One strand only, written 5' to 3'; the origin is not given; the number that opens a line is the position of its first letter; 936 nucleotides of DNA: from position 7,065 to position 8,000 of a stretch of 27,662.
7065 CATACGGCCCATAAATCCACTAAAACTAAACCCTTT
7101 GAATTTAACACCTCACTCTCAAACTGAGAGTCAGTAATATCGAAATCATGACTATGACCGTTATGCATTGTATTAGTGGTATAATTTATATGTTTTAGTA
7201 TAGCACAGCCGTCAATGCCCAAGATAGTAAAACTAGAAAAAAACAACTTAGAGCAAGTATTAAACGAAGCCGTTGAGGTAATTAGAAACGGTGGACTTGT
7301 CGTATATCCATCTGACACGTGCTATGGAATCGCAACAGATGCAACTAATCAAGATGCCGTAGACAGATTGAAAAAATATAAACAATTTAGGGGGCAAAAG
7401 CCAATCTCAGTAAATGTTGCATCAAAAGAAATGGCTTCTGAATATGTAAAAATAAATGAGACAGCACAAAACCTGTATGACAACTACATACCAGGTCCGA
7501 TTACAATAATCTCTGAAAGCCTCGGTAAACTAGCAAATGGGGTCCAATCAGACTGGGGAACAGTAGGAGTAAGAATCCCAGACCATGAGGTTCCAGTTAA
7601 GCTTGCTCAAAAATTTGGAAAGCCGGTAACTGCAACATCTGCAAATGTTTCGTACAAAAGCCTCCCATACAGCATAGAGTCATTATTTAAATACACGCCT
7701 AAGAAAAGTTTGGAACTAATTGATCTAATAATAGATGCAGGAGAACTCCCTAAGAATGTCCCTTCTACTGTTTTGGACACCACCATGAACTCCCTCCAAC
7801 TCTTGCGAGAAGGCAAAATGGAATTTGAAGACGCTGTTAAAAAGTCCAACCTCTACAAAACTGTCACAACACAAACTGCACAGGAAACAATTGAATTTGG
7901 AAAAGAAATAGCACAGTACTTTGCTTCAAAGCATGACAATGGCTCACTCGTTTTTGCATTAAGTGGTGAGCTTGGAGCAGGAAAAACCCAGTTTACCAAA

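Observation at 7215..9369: TsaC-TsaE fusion translationally coupled to TsaD, with no TsaB nearby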

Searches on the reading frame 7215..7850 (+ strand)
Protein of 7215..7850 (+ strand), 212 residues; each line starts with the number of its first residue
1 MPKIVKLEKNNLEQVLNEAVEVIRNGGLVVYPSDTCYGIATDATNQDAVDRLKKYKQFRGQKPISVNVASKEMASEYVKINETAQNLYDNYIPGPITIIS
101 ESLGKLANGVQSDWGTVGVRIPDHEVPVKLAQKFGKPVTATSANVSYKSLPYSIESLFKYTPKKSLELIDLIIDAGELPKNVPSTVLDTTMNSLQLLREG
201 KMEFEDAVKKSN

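Call 62: search_solved_structures(query=window:7215-7850:+, max_evalue=1e-10, show_alignments=3)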
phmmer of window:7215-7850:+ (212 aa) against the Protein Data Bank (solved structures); distinct sequences matched with E-value up to 1e-10: 10.
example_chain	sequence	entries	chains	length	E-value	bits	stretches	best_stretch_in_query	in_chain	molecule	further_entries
1jcu_A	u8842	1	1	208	3.7e-33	118.4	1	8-205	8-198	conserved protein MTH1692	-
9d3h_A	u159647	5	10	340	1.8e-30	109.6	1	13-205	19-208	Threonylcarbamoyl-AMP synthase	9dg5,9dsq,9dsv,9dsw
6f89_A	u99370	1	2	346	5.3e-23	85.2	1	14-207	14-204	Threonylcarbamoyl-AMP synthase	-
6f87_A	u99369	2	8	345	6.1e-23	85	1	16-207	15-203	Threonylcarbamoyl-AMP synthase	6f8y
2eqa_A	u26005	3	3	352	6e-20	75.3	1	2-207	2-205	Hypothetical protein ST1526 | Putative uncharacterized protein ST1526 | YrdC/Sua5 family protein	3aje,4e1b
1k7j_A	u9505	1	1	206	1.2e-17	67.7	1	10-201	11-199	Protein yciO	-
1kk9_A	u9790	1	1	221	1.6e-17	67.4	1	10-201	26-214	probable translation factor yciO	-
8ide_A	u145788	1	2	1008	5.9e-15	59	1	15-206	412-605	N(6)-L-threonylcarbamoyladenine synthase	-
1hru_A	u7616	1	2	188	3.3e-13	53.3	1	10-146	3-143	YRDC GENE PRODUCT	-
2mx1_A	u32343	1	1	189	4.1e-13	53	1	10-146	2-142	Threonylcarbamoyl-AMP synthase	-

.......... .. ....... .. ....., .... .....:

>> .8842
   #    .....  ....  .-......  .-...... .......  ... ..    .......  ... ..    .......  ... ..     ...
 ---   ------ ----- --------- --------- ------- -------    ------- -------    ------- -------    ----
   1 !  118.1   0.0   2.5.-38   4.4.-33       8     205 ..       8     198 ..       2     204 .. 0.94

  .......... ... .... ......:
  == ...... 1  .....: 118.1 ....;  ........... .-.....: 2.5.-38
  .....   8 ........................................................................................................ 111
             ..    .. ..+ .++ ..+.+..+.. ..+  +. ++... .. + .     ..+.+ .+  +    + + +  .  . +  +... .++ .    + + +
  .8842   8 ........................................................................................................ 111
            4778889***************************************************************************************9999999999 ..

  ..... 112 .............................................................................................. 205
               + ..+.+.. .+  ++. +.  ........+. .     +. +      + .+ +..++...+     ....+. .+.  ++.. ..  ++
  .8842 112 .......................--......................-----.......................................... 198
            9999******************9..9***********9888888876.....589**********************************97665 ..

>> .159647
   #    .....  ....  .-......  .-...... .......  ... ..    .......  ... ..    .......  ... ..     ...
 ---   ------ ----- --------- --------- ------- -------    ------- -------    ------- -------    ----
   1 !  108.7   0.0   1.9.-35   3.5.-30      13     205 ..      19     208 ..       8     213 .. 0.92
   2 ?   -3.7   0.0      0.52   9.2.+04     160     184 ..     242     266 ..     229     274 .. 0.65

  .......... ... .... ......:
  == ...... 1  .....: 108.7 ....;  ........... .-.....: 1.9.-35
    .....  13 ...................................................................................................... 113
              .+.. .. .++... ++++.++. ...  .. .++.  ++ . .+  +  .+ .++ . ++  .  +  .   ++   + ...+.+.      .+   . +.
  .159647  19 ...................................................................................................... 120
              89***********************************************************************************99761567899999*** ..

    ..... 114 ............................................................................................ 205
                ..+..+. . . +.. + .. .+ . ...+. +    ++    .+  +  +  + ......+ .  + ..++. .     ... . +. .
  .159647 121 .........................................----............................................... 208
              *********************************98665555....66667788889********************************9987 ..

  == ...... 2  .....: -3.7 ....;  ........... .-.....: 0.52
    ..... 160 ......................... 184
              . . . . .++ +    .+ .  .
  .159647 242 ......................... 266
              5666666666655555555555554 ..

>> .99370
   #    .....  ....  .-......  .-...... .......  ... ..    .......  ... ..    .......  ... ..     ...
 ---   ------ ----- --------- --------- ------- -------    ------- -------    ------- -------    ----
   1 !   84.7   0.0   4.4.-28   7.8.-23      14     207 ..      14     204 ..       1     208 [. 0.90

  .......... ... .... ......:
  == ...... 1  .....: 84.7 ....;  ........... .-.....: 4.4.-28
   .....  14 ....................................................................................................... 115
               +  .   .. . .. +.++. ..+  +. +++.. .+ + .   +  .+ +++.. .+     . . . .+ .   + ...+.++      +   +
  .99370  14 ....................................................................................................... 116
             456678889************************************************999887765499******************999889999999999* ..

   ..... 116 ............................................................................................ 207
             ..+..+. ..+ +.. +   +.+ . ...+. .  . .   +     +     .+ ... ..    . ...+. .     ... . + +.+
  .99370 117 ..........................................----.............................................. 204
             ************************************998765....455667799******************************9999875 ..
